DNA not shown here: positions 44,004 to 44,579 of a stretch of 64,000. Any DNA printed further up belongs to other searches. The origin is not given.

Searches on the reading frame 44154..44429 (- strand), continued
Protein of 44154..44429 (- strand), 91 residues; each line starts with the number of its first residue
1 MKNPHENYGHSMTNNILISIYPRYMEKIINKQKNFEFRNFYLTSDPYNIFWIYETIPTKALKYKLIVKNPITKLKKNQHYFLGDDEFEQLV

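Call 39: fold_search(model_id=the predicted structure, library=pdb)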
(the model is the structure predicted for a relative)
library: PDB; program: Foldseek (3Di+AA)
matches with E <= 10: 281; with E <= 0.001: 8
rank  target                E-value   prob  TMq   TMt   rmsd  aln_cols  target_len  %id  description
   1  5y6c_A                7.9e-08  1.00  0.66  0.68   3.6       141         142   18  Crystal structure of ZmASCH S128A mutant protein from Zymomonas mobilis (released 2018-07-18)
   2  5gus_B                8.4e-08  1.00  0.67  0.68   3.6       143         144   18  Crystal structure of ASCH domain from Zymomonas mobilis (released 2017-08-30)
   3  5guq_A                1.0e-07  1.00  0.66  0.67   3.9       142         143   19  Crystal structure of ASCH from Zymomonas mobilis (released 2017-08-30)
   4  5gus_A                1.4e-07  1.00  0.66  0.68   3.5       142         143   19  Crystal structure of ASCH domain from Zymomonas mobilis (released 2017-08-30)
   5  5y6b_B                2.2e-07  1.00  0.66  0.69   3.6       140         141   18  Crystal structure of ZmASCH Y47F mutant protein from Zymomonas mobilis (released 2018-07-18)
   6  5y6b_A                2.8e-07  1.00  0.66  0.67   3.6       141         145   18  Crystal structure of ZmASCH Y47F mutant protein from Zymomonas mobilis (released 2018-07-18)
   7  5y6b_D                5.9e-07  1.00  0.66  0.69   3.5       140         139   18  Crystal structure of ZmASCH Y47F mutant protein from Zymomonas mobilis (released 2018-07-18)
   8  5guq_C                8.5e-07  1.00  0.65  0.64   3.6       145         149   19  Crystal structure of ASCH from Zymomonas mobilis (released 2017-08-30)
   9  9kyk                  1.1e-03  1.00  0.57  0.54   4.5       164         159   10  Crystal structure of human TRIP4 (released 2025-08-20)
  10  2e5o_MODEL_1_A        2.6e-03  1.00  0.53  0.51   5.7       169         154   11  'Solution structure of the TRIP_4C domain of target of activating signal cointegrator 1 (released 2008-01-01)
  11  2dp9                  4.3e-03  1.00  0.41  0.47   4.2       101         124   17  Crystal Structure of Conserved Hypothetical Protein TTHA0113 from Thermus thermophilus HB8 (released 2006-11-08)
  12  8yew                  7.4e-03  1.00  0.48  0.48   4.5       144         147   10  TRIP4 ASCH domain in unliganded form (released 2024-06-26)
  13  2gbs_MODEL_1_A        1.4e-02  0.98  0.46  0.47   6.5       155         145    9  NMR structure of Rpa0253 from Rhodopseudomonas palustris. Northeast structural genomics consortium target RpR3 (released 2006-04-11)
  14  9kyl_B                1.6e-02  1.00  0.54  0.56   4.6       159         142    9  Crystal structure of human TRIP4 in complex with 11bp dsDNA (released 2025-08-20)
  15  6kir                  1.7e-02  1.00  0.45  0.43   5.1       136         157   12  High resolution structure of mouse CXorf40A (released 2020-07-22)
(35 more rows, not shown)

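Call 58: search_solved_structures(query=L011:3929-5050:+, max_evalue=1)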
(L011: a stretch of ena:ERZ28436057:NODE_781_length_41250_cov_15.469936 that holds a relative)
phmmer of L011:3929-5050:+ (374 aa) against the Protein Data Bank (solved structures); distinct sequences matched with E-value up to 1: 0.

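Call 59: search_protein_families(library=pfam, proteins=[L011:3929-5050:+, L014:1432-2520:+, L011:5414-5773:+, L014:2939-3247:+, L013:738-1862:+], max_evalue=10)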
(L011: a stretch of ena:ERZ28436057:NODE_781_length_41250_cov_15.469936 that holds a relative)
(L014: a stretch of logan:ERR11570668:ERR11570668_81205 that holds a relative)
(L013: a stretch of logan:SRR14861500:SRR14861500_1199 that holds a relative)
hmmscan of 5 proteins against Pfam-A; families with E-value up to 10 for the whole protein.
L011:3929-5050:+ (374 aa): 4 families
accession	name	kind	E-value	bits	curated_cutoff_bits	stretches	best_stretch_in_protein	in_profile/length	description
PF20860.2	Dicers_N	-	0.053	14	27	1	52-82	45-75/89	Dicers, N-terminal domain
PF00579.31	tRNA-synt_1b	-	0.12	12.1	21.1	1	34-68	3-35/292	tRNA synthetases class I (W and Y)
PF08273.17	Zn_Ribbon_Prim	-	0.13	13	23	1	173-191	4-21/37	Zinc-binding domain of primase-helicase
PF23545.1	Zn_ribbon_HMPTM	-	0.22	11.6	27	1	198-209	32-43/45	HMPTM N-terminal zinc ribbon domain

L014:1432-2520:+ (363 aa): 1 family
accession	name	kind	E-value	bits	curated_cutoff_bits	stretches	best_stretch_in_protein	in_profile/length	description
PF08273.17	Zn_Ribbon_Prim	-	0.74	10.6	23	1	173-184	4-15/37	Zinc-binding domain of primase-helicase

L011:5414-5773:+ (120 aa): 2 families
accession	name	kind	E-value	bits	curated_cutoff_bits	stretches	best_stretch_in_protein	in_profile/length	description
PF01745.22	IPT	-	0.07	13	20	1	88-119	163-194/233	Isopentenyl transferase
PF09041.15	Aurora-A_bind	-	0.078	13.6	21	1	36-56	8-28/68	Aurora-A binding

L014:2939-3247:+ (103 aa): 1 family
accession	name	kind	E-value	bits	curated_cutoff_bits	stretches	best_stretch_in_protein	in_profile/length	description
PF09949.15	APP1_cat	-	0.13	12.6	27.1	1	36-92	21-79/154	Phosphatidate phosphatase APP1, catalytic domain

L013:738-1862:+ (375 aa): 0 families

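Call 73: find_related_loci(query=A5, collection=metagenome_contigs, flank=5000)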
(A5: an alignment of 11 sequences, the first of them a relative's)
Query A5 (148 aa) in metagenome_contigs; peptide patterns used: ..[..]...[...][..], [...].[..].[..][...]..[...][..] (x = any residue, [..] = any of these).
279 stretches matched a pattern; 28 encode a relative of the query (tblastn E <= 1e-3); 28 distinct loci.
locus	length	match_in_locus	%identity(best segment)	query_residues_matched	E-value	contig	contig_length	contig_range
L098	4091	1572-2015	99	1-148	5e-95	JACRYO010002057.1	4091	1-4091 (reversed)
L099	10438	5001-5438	96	1-146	1e-90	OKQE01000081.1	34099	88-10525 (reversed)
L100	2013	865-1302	96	1-146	2e-94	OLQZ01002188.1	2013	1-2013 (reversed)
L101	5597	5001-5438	95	1-146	5e-90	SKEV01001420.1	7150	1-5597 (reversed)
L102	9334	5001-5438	95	1-146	5e-90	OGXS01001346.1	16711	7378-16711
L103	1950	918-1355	95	1-146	4e-94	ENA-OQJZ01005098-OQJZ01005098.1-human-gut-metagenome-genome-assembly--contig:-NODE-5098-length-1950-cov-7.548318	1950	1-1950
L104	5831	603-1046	91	1-148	3e-84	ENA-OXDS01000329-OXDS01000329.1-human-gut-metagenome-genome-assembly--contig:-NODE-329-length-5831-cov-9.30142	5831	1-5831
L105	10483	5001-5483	85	1-148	3e-83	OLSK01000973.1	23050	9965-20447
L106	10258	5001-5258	97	1-86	8e-53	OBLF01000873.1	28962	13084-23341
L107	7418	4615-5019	44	15-148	4e-32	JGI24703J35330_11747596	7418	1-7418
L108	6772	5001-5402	46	16-148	1e-31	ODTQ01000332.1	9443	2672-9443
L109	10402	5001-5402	46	16-148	1e-31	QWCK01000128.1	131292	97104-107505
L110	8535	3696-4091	43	10-140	1e-27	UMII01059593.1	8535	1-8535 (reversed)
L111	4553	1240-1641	44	12-140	6e-25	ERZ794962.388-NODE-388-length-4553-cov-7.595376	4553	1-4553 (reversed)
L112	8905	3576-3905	50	16-123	2e-24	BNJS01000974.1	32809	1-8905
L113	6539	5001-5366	44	9-130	2e-23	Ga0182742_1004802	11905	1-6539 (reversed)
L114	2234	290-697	40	12-148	1e-20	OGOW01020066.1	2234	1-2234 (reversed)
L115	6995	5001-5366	40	10-131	8e-19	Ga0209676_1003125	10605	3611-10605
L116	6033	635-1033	37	16-148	1e-18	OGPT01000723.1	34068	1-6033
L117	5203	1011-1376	40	10-131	2e-18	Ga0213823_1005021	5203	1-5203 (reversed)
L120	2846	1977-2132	47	9-61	1e-9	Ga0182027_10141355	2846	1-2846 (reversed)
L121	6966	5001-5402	32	9-136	4e-9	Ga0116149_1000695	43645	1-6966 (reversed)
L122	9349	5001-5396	31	15-140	2e-8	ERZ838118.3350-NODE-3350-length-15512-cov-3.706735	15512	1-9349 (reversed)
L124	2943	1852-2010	41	4-61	8e-8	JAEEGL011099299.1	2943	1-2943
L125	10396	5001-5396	30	15-140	7e-8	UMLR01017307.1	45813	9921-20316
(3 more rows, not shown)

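Call 76: search_protein_families(library=pfam, proteins=[L122:235-3486:+, L122:3467-5017:+, L122:5823-9011:+, L125:5398-8850:+, L121:3533-5035:+, L120:497-2011:+, L111:355-1197:+, L111:1688-2896:-, L116:48-626:+, L113:3023-4537:-], max_evalue=0.001)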
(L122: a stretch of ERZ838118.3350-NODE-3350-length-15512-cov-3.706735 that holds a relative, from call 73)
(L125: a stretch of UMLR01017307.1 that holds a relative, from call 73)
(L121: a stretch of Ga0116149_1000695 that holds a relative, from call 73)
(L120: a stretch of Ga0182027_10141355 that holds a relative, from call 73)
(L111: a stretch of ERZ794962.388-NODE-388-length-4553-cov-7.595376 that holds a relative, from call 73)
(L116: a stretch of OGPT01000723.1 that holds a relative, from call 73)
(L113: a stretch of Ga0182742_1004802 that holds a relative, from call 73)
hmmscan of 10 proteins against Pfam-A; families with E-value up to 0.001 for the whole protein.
L122:235-3486:+ (1084 aa): 6 families
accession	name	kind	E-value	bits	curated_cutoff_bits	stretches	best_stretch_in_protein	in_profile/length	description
PF00271.37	Helicase_C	-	3.3e-15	56.7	23.5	1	680-788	11-110/110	Helicase conserved C-terminal domain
PF04851.21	ResIII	-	4.2e-14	53.2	22.5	1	258-393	6-162/164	Type III restriction enzyme, res subunit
PF00176.29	SNF2-rel_dom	-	7.1e-14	52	24.9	1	259-515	1-262/290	SNF2-related domain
PF13091.12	PLDc_2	-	2.9e-09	37.3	27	1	57-197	37-132/132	PLD-like domain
PF09565.16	RE_NgoFVII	-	4.1e-07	29.9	23.8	1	116-194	70-146/162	NgoFVII restriction endonuclease N-terminal PLD domain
PF00270.35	DEAD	-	6.2e-06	26.5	26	1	331-394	89-161/167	DEAD/DEAH box helicase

L122:3467-5017:+ (517 aa): 1 family
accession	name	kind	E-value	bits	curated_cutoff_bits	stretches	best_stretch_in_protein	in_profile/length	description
PF00583.31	Acetyltransf_1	-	2.8e-05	24.8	20.7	1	236-296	57-116/116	Acetyltransferase (GNAT) family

L122:5823-9011:+ (1063 aa): 3 families
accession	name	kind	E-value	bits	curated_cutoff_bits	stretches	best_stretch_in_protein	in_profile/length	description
PF07669.17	Eco57I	-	3.9e-36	125.2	25.3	1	426-685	1-171/171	Eco57I restriction-modification methylase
PF12950.13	TaqI_C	-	2.4e-10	41.1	26.5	1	833-979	2-118/118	TaqI-like C-terminal specificity domain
PF20473.4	MmeI_Mtase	-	2.9e-07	30.4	27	1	370-677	13-225/259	MmeI, DNA-methyltransferase domain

L125:5398-8850:+ (1151 aa): 4 families
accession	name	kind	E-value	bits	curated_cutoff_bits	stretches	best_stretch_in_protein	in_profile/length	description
PF07669.17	Eco57I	-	9.6e-35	120.6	25.3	1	575-836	1-171/171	Eco57I restriction-modification methylase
PF20473.4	MmeI_Mtase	-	1.8e-07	31.1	27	1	517-756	11-151/259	MmeI, DNA-methyltransferase domain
PF12950.13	TaqI_C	-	5.7e-07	30.2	26.5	1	952-1055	9-102/118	TaqI-like C-terminal specificity domain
PF01170.24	UPF0020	-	0.00081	19.6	22.3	0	528-592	31-94/197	RMKL-like, methyltransferase domain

L121:3533-5035:+ (501 aa): 1 family
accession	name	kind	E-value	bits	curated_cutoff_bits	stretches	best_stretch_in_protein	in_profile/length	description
PF16289.11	PIN_12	-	2.6e-05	25.1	32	1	3-54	1-52/172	PIN domain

L120:497-2011:+ (505 aa): 0 families

L111:355-1197:+ (281 aa): 0 families

L111:1688-2896:- (402 aa): 1 family
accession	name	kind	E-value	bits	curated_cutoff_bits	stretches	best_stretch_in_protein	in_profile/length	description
PF00145.23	DNA_methylase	-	7e-69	233.2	22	1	49-391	2-322/324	C-5 cytosine-specific DNA methylase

L116:48-626:+ (193 aa): 1 family
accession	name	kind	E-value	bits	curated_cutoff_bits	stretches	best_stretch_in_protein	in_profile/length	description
PF01595.25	CNNM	-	0.00047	20.3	28.4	1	60-191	2-129/181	Cyclin M transmembrane N-terminal domain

L113:3023-4537:- (504 aa): 3 families
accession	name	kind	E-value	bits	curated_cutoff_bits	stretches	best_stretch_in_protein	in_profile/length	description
PF01170.24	UPF0020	-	1.6e-07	31.6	22.3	0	55-93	11-48/197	RMKL-like, methyltransferase domain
PF01555.25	N6_N4_Mtase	-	7.1e-06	26.6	26.7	0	317-479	1-90/221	DNA methylase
PF11599.14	AviRa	-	0.00058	19.8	25.7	0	27-106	5-87/232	RRNA methyltransferase AviRa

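Call 77: search_protein_families(library=pfam, proteins=[L114:711-1724:+, L115:2648-3958:+, L110:4127-4882:-, L110:4885-5337:-, L110:5391-6767:+, L117:1848-3020:-, L124:1268-1738:+, L124:2322-2813:+, L116:1098-1634:+, L111:3502-4548:-], max_evalue=0.001)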
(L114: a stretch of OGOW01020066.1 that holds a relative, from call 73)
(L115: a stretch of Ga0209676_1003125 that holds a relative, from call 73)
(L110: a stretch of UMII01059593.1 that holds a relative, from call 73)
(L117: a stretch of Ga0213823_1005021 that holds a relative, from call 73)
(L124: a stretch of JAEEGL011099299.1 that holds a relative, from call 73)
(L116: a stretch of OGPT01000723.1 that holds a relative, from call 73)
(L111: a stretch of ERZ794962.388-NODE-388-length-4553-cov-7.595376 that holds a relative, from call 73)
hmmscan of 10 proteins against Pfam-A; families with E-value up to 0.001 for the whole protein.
L114:711-1724:+ (338 aa): 1 family
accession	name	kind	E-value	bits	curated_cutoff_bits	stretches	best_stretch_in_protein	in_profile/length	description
PF00145.23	DNA_methylase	-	7.1e-91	305.4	22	1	4-330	2-324/324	C-5 cytosine-specific DNA methylase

L115:2648-3958:+ (437 aa): 1 family
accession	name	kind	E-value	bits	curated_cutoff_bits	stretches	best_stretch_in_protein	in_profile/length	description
PF00145.23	DNA_methylase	-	1.8e-68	231.8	22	1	74-415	1-322/324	C-5 cytosine-specific DNA methylase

L110:4127-4882:- (251 aa): 1 family
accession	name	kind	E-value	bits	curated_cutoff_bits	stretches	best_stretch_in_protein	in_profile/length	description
PF15515.12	MvaI_BcnI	-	2.5e-45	155.7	25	1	14-238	5-223/227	MvaI/BcnI restriction endonuclease family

L110:4885-5337:- (150 aa): 0 families

L110:5391-6767:+ (459 aa): 3 families
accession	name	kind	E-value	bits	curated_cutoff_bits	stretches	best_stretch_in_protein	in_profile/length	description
PF01170.24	UPF0020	-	3e-07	30.8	22.3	0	55-98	7-47/197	RMKL-like, methyltransferase domain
PF01555.25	N6_N4_Mtase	-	5.6e-07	30.2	26.7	1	63-111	165-213/221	DNA methylase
PF02086.21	MethyltransfD12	-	0.0001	22.5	22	1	76-239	19-157/253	D12 class N6 adenine-specific DNA methyltransferase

L117:1848-3020:- (390 aa): 4 families
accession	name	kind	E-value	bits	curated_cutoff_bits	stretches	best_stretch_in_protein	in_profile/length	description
PF00589.27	Phage_integrase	-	3.5e-26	92.4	27.1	1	188-375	5-171/172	Phage integrase family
PF14659.12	Phage_int_SAM_3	-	8.1e-16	58.4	22.6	1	73-129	1-57/58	Phage integrase, N-terminal SAM-like domain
PF14657.12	Arm-DNA-bind_4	-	5.6e-14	51.9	22.3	1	20-65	1-46/47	Arm DNA-binding domain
PF22022.2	Phage_int_M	-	7.3e-07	29.8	27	1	76-163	3-92/96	Phage integrase central domain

L124:1268-1738:+ (157 aa): 1 family
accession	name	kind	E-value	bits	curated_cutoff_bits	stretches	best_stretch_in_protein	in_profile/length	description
PF00691.25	OmpA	-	1.4e-21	77.1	27.2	1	54-147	2-97/98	OmpA family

L124:2322-2813:+ (164 aa): 0 families

L116:1098-1634:+ (179 aa): 1 family
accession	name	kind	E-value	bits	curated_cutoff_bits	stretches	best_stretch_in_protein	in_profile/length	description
PF10628.14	CotE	-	1.7e-51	174.7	25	1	4-171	2-174/177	Outer spore coat protein E (CotE)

L111:3502-4548:- (348 aa): 3 families
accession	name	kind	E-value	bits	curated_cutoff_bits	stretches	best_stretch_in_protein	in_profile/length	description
PF06430.17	L_lactis_RepB_C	-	4.2e-58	195.5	27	1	223-345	1-123/123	Lactococcus lactis RepB C-terminus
PF01051.27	Rep3_N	-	1.4e-31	110.2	22.4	1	2-134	17-141/141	Initiator Replication protein, WH1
PF21205.3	Rep3_C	-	5.7e-19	68.6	21.1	1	163-221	1-59/59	Initiator Rep protein, WH2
